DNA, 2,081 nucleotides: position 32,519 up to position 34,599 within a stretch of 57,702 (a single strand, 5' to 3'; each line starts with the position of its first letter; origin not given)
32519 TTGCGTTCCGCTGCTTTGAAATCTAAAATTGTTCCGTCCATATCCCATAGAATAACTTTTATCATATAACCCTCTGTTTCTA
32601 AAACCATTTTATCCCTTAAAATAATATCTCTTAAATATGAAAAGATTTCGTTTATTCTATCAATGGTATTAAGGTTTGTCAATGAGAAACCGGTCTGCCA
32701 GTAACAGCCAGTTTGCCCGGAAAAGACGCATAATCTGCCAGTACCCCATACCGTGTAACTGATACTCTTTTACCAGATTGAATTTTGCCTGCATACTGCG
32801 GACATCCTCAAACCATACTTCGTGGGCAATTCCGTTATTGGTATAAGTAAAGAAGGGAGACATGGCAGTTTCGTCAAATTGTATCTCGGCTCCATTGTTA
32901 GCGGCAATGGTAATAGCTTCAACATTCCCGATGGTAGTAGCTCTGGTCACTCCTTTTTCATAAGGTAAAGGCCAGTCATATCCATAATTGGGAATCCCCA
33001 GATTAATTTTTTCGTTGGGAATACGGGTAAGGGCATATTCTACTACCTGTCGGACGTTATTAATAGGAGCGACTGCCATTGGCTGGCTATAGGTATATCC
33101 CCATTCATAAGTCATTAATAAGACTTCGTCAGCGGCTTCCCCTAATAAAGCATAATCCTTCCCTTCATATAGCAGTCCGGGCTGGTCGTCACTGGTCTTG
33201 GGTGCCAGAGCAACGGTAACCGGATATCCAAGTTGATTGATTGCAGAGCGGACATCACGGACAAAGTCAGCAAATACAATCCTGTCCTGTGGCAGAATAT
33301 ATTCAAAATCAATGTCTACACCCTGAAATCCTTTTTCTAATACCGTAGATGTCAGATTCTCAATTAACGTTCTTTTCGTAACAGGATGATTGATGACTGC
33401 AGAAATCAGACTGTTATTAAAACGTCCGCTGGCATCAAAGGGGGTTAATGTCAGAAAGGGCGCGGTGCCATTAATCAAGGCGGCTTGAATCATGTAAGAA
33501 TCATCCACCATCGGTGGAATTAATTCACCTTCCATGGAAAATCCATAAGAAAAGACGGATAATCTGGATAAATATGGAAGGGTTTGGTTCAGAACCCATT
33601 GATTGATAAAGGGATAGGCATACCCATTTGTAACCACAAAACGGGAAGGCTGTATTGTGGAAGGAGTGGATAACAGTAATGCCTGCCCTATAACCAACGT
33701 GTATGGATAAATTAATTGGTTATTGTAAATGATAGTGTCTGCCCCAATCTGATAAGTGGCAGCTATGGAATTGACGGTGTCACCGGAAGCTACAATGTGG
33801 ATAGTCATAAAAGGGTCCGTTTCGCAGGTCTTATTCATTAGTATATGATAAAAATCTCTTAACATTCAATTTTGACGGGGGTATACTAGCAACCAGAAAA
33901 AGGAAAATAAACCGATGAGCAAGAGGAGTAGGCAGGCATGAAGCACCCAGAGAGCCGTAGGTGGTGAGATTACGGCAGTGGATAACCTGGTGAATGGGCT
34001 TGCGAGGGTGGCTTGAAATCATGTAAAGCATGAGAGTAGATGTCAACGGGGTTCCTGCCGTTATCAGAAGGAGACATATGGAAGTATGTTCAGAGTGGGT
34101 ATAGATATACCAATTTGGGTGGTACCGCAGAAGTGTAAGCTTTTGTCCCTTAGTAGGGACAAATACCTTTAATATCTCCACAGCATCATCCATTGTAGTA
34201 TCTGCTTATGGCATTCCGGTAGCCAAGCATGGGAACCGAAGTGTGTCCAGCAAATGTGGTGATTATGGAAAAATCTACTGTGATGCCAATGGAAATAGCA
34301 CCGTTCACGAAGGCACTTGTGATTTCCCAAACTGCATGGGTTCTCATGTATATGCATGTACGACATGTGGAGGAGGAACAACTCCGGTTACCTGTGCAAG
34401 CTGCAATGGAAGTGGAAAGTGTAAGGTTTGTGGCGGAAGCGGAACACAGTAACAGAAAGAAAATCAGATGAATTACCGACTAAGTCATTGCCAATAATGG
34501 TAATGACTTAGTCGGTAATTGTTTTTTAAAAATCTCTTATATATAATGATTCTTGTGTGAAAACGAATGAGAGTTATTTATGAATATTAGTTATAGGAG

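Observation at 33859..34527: Intact tryptophan T-box riboswitch orphaned by loss of the trp operon; it now leads only into a 33-codon trpD relic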

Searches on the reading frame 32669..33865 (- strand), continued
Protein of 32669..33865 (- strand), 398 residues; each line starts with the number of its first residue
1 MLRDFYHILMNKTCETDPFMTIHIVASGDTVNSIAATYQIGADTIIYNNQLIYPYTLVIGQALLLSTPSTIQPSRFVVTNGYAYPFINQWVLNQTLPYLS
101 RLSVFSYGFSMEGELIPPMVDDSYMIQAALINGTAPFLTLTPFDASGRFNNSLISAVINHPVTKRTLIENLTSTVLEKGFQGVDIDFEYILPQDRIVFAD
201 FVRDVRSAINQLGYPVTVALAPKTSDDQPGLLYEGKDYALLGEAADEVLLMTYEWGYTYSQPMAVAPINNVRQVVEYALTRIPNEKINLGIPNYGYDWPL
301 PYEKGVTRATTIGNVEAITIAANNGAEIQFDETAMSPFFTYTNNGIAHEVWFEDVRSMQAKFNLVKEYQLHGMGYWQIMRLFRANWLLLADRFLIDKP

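Call 47: search_protein_families(library=ncbifam, proteins=[L089:2428-3435:-, L089:994-2394:-, L089:1-942:-, L091:2972-3826:-, L091:1979-2842:-], max_evalue=0.00001)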
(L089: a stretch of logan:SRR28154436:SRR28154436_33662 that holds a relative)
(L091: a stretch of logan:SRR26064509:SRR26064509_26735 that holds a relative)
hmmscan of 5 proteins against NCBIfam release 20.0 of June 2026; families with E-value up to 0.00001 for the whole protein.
L089:2428-3435:- (335 aa): 12 families
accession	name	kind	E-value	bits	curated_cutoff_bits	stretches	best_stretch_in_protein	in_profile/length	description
TIGR01245.1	trpD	equivalog_domain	1.7e-123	412.2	199.05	1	6-330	1-329/330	anthranilate phosphoribosyltransferase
NF011201.0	PRK14607.1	equivalog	3.1e-117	392.5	670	1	2-334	195-530/534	bifunctional anthranilate synthase component II/anthranilate phosphoribosyltransferase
NF007073.0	PRK09522.1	equivalog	7.7e-73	246.2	738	1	4-325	202-524/531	bifunctional anthranilate synthase glutamate amidotransferase component TrpG/anthranilate phosphoribosyltransferase TrpD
NF006564.0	PRK09071.1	equivalog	1.3e-26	93.4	257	1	8-248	23-263/335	glycosyl transferase family protein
NF005635.0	PRK07394.1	equivalog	3.1e-25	89.2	287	1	12-333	19-345/348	hypothetical protein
NF006005.0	PRK08136.1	equivalog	5.5e-17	62.1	185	1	12-189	17-198/314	DNA-binding protein YbiB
TIGR02645.1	ARCH_P_rylase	hypoth_equivalog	4.9e-16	58.2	434.6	1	4-150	88-232/493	putative thymidine phosphorylase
NF003338.0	PRK04350.1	subfamily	2.2e-15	56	434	1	4-149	94-237/502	thymidine phosphorylase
TIGR03327.1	AMP_phos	equivalog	8.5e-15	54.2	535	1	4-150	89-233/500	AMP phosphorylase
TIGR02644.1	Y_phosphoryl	subfamily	4e-10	39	409.05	1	4-153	3-152/417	pyrimidine-nucleoside phosphorylase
NF004490.0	PRK05820.1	equivalog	2.9e-09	36.1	269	1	3-154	6-157/439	thymidine phosphorylase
NF004747.0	PRK06078.1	equivalog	1.7e-06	26.9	559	0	5-147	6-149/434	pyrimidine-nucleoside phosphorylase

L089:994-2394:- (466 aa): 26 families (the best 25 are shown)
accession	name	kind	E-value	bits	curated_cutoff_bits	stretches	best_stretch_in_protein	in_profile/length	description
NF006945.0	PRK09427.1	equivalog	2.1e-118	395.8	380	1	2-460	9-460/461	bifunctional indole-3-glycerol-phosphate synthase TrpC/phosphoribosylanthranilate isomerase TrpF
NF001377.0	PRK00278.2-4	equivalog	4e-104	347.4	260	1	1-258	2-256/259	indole-3-glycerol phosphate synthase TrpC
NF001373.0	PRK00278.1-6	equivalog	9.6e-85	283.9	317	1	2-257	4-260/263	indole-3-glycerol phosphate synthase TrpC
NF001370.0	PRK00278.1-2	equivalog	2.4e-77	259.8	348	1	2-250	4-253/266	indole-3-glycerol phosphate synthase TrpC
NF001378.0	PRK00278.2-5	equivalog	3.9e-75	252.5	360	1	1-259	1-260/263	indole-3-glycerol phosphate synthase TrpC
NF001372.0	PRK00278.1-4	subfamily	1.3e-73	247.7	370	1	2-257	31-291/295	indole-3-glycerol phosphate synthase TrpC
NF001375.0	PRK00278.2-2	equivalog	2e-72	243.7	360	1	41-259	28-249/255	indole-3-glycerol phosphate synthase TrpC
NF001369.0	PRK00278.1-1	equivalog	7.5e-68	228.6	329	1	2-257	5-257/271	indole-3-glycerol phosphate synthase TrpC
NF001371.0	PRK00278.1-3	equivalog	4.8e-65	219.5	307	1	2-258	4-252/255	indole-3-glycerol phosphate synthase TrpC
NF001376.0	PRK00278.2-3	equivalog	2.7e-64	217.1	284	1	38-257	31-251/255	indole-3-glycerol phosphate synthase TrpC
NF002298.0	PRK01222.1-4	equivalog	1.8e-56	191.1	215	1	260-461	3-205/209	phosphoribosylanthranilate isomerase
NF002300.0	PRK01222.1-7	equivalog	5.1e-55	186.1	212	1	260-460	2-193/195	phosphoribosylanthranilate isomerase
NF010375.0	PRK13802.1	equivalog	6.2e-54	183.2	1386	1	2-257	3-256/695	bifunctional indole-3-glycerol phosphate synthase/tryptophan synthase subunit beta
NF010562.0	PRK13957.1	equivalog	2e-53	181.1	414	1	43-249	38-243/252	indole-3-glycerol-phosphate synthase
NF041303.1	Indglycph_syn_Halo_TrpC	equivalog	4.5e-51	173.6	380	1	39-248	35-240/250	indole-3-glycerol phosphate synthase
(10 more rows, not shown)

L089:1-942:- (314 aa): 25 families
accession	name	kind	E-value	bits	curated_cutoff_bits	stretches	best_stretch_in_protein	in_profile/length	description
TIGR00263.1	trpB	equivalog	2.9e-162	540.2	392.45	1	6-314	1-309/385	tryptophan synthase subunit beta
NF010376.0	PRK13803.1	equivalog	6.2e-159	530.6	819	1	3-314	208-518/600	bifunctional phosphoribosylanthranilate isomerase/tryptophan synthase subunit beta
NF010375.0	PRK13802.1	equivalog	3.1e-114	382.5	1386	1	6-314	276-593/695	bifunctional indole-3-glycerol phosphate synthase/tryptophan synthase subunit beta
NF009057.0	PRK12391.1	equivalog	4e-42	144.3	366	1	22-256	51-292/441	TrpB-like pyridoxal phosphate-dependent enzyme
TIGR01415.1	trpB_rel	hypoth_equivalog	5e-41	140.8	518.85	1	21-248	38-269/419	TrpB-like pyridoxal phosphate-dependent enzyme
NF005292.0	PRK06815.1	equivalog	3.9e-14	52.4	371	1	67-257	32-204/320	threonine/serine dehydratase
NF006094.0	PRK08246.1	subfamily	2.7e-13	50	331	1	65-241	31-186/310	serine/threonine dehydratase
NF006390.0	PRK08639.1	equivalog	2e-12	46.8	421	1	61-259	31-214/418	threonine ammonia-lyase IlvA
NF040741.1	ornith_OrtB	equivalog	1.5e-11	43.4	550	1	61-240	72-242/464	2-amino-4-oxopentanoate thiolase subunit OrtB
TIGR02079.1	THD1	equivalog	1.9e-11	43.4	440.55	1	68-259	28-206/410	threonine ammonia-lyase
NF004996.0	PRK06381.1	equivalog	3.6e-10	39.3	266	1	56-245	16-188/319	threonine synthase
NF052482.1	sulfolyase_CuyA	equivalog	2.2e-09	36.6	450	1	50-179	10-147/332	D-cysteate sulfo-lyase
NF005147.0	PRK06608.1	equivalog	3.1e-09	36.1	380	1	67-241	35-190/339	serine/threonine dehydratase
NF006050.0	PRK08197.1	equivalog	6.2e-09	35.1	303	1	61-252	86-259/406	threonine synthase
NF045641.2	BHydaspDhtseBhcB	equivalog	1.5e-08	34.2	550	1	63-237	27-182/312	beta-hydroxyaspartate dehydratase BhcB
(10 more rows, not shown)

L091:2972-3826:- (284 aa): 12 families
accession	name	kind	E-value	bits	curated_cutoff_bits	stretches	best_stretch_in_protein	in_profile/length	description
TIGR01245.1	trpD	equivalog_domain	8.8e-86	288.2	199.05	1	6-216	1-213/330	anthranilate phosphoribosyltransferase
NF011201.0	PRK14607.1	equivalog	2.9e-84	283.7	670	1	2-223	195-417/534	bifunctional anthranilate synthase component II/anthranilate phosphoribosyltransferase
NF007073.0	PRK09522.1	equivalog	7.4e-51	173.7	738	1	4-216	202-415/531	bifunctional anthranilate synthase glutamate amidotransferase component TrpG/anthranilate phosphoribosyltransferase TrpD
NF006564.0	PRK09071.1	equivalog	4.3e-22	78.5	257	1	7-211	22-226/335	glycosyl transferase family protein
NF006005.0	PRK08136.1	equivalog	5.2e-15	55.6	185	1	13-184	18-191/314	DNA-binding protein YbiB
TIGR03327.1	AMP_phos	equivalog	1.6e-13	50.1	535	1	4-149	89-232/500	AMP phosphorylase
TIGR02645.1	ARCH_P_rylase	hypoth_equivalog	2.8e-13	49.1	434.6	1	4-150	88-232/493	putative thymidine phosphorylase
NF003338.0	PRK04350.1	subfamily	2.5e-12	46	434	1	4-149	94-237/502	thymidine phosphorylase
NF005635.0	PRK07394.1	equivalog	2.9e-11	43.2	287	1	13-172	20-185/348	hypothetical protein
TIGR00262.1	trpA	equivalog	4.4e-11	42.1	102.35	1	215-277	189-255/256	tryptophan synthase subunit alpha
NF004490.0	PRK05820.1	equivalog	1.5e-06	27.1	269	1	3-153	6-156/439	thymidine phosphorylase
TIGR02644.1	Y_phosphoryl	subfamily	4e-06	25.9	409.05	1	4-153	3-152/417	pyrimidine-nucleoside phosphorylase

L091:1979-2842:- (287 aa): 0 families

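Call 62: find_related_loci(query=L089:2428-3435:-, collection=metagenome_contigs, flank=8000)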
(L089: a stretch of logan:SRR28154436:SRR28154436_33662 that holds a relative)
Query L089:2428-3435:- (335 aa) in metagenome_contigs; peptide patterns used: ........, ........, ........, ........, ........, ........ (x = any residue, [..] = any of these).
600 stretches matched a pattern (row limit reached: there are more); 577 encode a relative of the query (tblastn E <= 1e-3); the best 80 are kept; 80 distinct loci.
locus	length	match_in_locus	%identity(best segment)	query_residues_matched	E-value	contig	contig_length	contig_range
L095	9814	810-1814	91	1-335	0e+0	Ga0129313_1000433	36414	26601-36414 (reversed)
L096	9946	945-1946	73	1-333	1e-166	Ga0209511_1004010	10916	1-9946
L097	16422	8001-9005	73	1-334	2e-164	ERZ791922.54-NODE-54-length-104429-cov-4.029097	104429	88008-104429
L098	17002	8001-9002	73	1-333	2e-163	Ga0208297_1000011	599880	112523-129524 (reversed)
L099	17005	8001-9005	71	1-334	9e-161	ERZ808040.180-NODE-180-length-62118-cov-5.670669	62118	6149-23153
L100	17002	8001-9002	65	1-333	1e-150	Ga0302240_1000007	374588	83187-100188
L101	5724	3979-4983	66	1-334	2e-151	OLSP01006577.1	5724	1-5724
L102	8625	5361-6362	66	1-333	4e-150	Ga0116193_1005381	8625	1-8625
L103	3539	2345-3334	65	1-329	5e-155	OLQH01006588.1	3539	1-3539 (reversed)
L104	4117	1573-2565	66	1-330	3e-153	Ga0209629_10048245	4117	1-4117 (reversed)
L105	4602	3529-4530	65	1-333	1e-151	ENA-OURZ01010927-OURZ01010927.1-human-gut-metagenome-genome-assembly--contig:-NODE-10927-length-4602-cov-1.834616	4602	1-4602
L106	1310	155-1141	65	7-334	4e-162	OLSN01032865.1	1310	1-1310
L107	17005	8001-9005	66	1-334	8e-148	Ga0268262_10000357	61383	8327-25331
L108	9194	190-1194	66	1-334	1e-147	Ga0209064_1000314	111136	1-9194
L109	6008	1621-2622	65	1-333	2e-148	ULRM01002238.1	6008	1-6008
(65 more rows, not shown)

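Call 67: search_protein_families(library=pfam, proteins=[L098:5580-7241:+, L098:7238-7867:+, L095:1864-3264:+, L095:3301-4503:+, L095:4496-5266:+, L095:5332-5706:+, L099:4327-5601:+, L099:5598-6719:+, L099:6944-7450:-, L091:1979-2842:-], max_evalue=0.0001)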
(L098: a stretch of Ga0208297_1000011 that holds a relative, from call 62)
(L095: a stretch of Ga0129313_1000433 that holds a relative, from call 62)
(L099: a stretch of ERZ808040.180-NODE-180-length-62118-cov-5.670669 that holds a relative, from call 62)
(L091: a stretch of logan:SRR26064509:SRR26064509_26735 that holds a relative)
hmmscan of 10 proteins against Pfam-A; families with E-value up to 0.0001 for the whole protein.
L098:5580-7241:+ (553 aa): 2 families
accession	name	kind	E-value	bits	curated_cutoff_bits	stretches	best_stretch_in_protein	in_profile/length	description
PF00425.24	Chorismate_bind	-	1.1e-90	304.1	27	1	283-536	2-257/257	chorismate binding enzyme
PF04715.19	Anth_synt_I_N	-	4.5e-32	111.7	23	1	95-232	1-139/140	Anthranilate synthase component I, N terminal region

L098:7238-7867:+ (209 aa): 2 families
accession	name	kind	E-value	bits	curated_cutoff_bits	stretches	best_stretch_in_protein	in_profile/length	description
PF00117.34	GATase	-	4.2e-49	167.2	22.8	1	4-207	2-187/190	Glutamine amidotransferase class-I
PF07722.19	Peptidase_C26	-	2.4e-14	54.1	20.5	1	89-192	101-219/219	Peptidase C26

L095:1864-3264:+ (466 aa): 3 families
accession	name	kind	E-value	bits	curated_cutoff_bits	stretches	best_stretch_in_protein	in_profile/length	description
PF00218.27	IGPS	-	6.7e-84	281.5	27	1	3-257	1-254/254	Indole-3-glycerol phosphate synthase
PF00697.28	PRAI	-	2.3e-48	164.9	22.7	1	263-455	2-191/193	N-(5'phosphoribosyl)anthranilate (PRA) isomerase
PF01729.25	QRPTase_C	-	4.6e-05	23.7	23.1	0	346-427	68-146/169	Quinolinate phosphoribosyl transferase, C-terminal domain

L095:3301-4503:+ (400 aa): 1 family
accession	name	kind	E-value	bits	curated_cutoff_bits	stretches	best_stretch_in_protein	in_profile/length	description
PF00291.31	PALP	-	1.3e-43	149.8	35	1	57-381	5-295/295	Pyridoxal-phosphate dependent enzyme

L095:4496-5266:+ (256 aa): 2 families
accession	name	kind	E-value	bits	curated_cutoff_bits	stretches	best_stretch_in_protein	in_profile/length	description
PF00290.26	Trp_syntA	-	7.1e-93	310.7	27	1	10-254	8-257/259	Tryptophan synthase alpha chain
PF01884.23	PcrB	-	8.7e-06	25.8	23.9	0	182-233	164-215/226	PcrB family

L095:5332-5706:+ (124 aa): 1 family
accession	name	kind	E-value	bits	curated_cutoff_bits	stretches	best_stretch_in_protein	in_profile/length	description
PF18936.5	DUF5684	-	8.8e-20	71.5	27.4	1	47-124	1-80/81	Family of unknown function (DUF5684)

L099:4327-5601:+ (424 aa): 7 families
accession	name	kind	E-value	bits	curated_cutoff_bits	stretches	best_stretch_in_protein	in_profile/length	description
PF00483.29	NTP_transferase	-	3.9e-64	217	21.2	1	8-257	2-242/245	Nucleotidyl transferase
PF25084.1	LbH_EIF2B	-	2.2e-16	60.2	54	1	273-358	4-88/105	EIF2B subunit epsilon LbH domain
PF24894.1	Hexapep_GlmU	-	3.7e-13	49.9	23.3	1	290-368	15-94/104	GlmU-like, C-terminal hexapeptide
PF00132.30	Hexapep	-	6.9e-12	45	27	1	308-342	1-36/36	Bacterial transferase hexapeptide (six repeats)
PF25247.1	LbH_GLGC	-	9e-11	42.3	27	0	331-388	73-133/135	GLGC left-handed parallel beta-helix domain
PF07959.18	Fucose_pyrophosphorylase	-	3.3e-07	30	34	0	269-347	251-328/418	Fucose pyrophosphorylase domain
PF12804.13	NTP_transf_3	-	2.5e-05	24.9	27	1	8-153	1-122/160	MobA-like NTP transferase domain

L099:5598-6719:+ (373 aa): 6 families
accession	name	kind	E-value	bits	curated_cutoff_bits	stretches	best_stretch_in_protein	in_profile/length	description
PF00483.29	NTP_transferase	-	2.8e-46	158.5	21.2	1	5-255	2-243/245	Nucleotidyl transferase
PF24894.1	Hexapep_GlmU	-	8.2e-17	61.7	23.3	1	286-359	14-87/104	GlmU-like, C-terminal hexapeptide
PF25084.1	LbH_EIF2B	-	2.1e-09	37.8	54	1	287-352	18-85/105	EIF2B subunit epsilon LbH domain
PF25247.1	LbH_GLGC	-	4.4e-07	30.3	27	1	277-371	3-93/135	GLGC left-handed parallel beta-helix domain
PF12804.13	NTP_transf_3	-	2.6e-06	28.1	27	1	5-210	1-147/160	MobA-like NTP transferase domain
PF07959.18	Fucose_pyrophosphorylase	-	5e-05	22.9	34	0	268-366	270-370/418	Fucose pyrophosphorylase domain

L099:6944-7450:- (168 aa): 0 families

L091:1979-2842:- (287 aa): 1 family
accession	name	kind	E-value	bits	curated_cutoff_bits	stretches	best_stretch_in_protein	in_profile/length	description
PF23750.1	RsgI_M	-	1.9e-14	54.8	25.3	1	61-183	4-120/133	Anti-sigma factor RsgI-like central domain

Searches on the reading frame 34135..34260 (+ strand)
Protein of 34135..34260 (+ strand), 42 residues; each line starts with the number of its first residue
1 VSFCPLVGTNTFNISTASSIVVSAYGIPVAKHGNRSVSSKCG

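Call 26: find_homologous_proteins(query=window:34135-34260:+, max_evalue=0.001)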
Query seq(42 aa) (42 aa): 9 proteins with E <= 0.001 among 12 candidates.
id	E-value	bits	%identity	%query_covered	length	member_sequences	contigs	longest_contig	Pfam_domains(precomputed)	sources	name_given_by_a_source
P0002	2.8e-8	50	77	83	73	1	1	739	PF00591.28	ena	-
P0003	9.5e-6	42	69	83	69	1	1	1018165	PF00591.28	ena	-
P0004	9.8e-6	42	69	83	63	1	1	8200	PF00591.28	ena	-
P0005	1.1e-5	42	69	83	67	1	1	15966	PF00591.28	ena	-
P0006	1.8e-5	42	77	71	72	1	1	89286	PF00591.28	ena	-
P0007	2.8e-5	41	69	83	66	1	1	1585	PF00591.28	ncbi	ncbi:MAG: hypothetical protein P8Y30_08235 [candidate division WOR-3 bacterium]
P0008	6.3e-5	40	70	79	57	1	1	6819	PF00591.28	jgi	-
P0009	6.5e-5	40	71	81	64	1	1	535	PF00591.28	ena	-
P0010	1.8e-4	38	57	100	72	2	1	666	PF00591.28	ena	-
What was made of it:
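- Tried and rejected: It was useless for finding a donor (call 26).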

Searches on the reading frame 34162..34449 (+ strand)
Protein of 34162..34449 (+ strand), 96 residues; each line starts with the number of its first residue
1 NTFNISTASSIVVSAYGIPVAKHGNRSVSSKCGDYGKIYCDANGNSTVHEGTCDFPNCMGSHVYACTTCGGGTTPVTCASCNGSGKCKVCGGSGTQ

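Call 7: search_protein_families(library=pfam, proteins=[window:34162-34449:+], max_evalue=1)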
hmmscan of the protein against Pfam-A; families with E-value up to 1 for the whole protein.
seq(96 aa): 2 families
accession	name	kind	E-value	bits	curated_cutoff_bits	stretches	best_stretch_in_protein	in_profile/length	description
PF00591.27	Glycos_transf_3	-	2.3e-13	50.8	27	1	1-34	16-49/253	Glycosyl transferase family, a/b domain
PF07482.16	DUF1522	-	0.026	15.2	25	1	26-54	21-49/109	Domain of Unknown Function (DUF1522)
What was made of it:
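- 34162..34260 (+): trpD relic, codons 86-118 of 335 (NTFNIST...SSKCG). Pfam PF00591 at E 2.3e-13 (call 7).
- Checked: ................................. (34162-34260) matches Pfam Glycos_transf_3 at E 2.3e-13 (50.8 bits, cut-off 27), profile positions 16-49 of 253 (call 7).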

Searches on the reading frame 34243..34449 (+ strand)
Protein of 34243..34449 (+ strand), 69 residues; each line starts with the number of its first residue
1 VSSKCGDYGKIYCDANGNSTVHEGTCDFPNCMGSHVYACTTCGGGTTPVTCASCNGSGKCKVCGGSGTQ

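Call 15: find_homologous_proteins(query=window:34243-34449:+, max_evalue=0.01)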
Query seq(69 aa) (69 aa): 1 proteins with E <= 0.01 among 2 candidates.
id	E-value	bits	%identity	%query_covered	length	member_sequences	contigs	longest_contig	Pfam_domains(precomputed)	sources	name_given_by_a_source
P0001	6.8e-24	101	84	83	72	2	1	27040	-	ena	-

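Call 17: find_encoding_contigs(protein=P0001, flank=10000, max_places=10)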
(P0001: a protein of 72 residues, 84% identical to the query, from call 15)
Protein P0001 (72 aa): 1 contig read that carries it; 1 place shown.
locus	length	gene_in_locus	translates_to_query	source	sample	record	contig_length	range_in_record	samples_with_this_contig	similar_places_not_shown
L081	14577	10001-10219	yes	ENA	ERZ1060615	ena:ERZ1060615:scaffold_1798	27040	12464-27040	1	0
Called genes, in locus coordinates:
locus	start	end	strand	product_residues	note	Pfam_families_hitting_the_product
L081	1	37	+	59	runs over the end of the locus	PF00327:Ribosomal_L30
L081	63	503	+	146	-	PF00828:Ribosomal_L27A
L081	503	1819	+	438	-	PF00344:SecY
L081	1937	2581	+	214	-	PF00406:ADK, PF13207:AAA_17, PF17213:Hydin_ADK (faint), PF05191:ADK_lid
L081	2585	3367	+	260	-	PF00557:Peptidase_M24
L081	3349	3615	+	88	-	-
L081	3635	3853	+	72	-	PF01176:eIF-1a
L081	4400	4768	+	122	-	PF00416:Ribosomal_S13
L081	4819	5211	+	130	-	PF00411:Ribosomal_S11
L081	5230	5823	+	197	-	PF00163:Ribosomal_S4, PF01479:S4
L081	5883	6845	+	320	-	PF01193:RNA_pol_L, PF01000:RNA_pol_A_bac, PF03118:RNA_pol_A_CTD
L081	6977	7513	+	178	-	PF01196:Ribosomal_L17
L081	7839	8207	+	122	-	-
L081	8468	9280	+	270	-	PF00196:GerE (weak)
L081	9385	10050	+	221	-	PF23750:RsgI_M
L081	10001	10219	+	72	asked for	-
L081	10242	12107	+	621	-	-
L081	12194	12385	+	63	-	PF01987:AIM24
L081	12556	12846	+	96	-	PF01987:AIM24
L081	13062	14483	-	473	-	PF00672:HAMP, PF00512:HisKA, PF02518:HATPase_c, PF14501:HATPase_c_5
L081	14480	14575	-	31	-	?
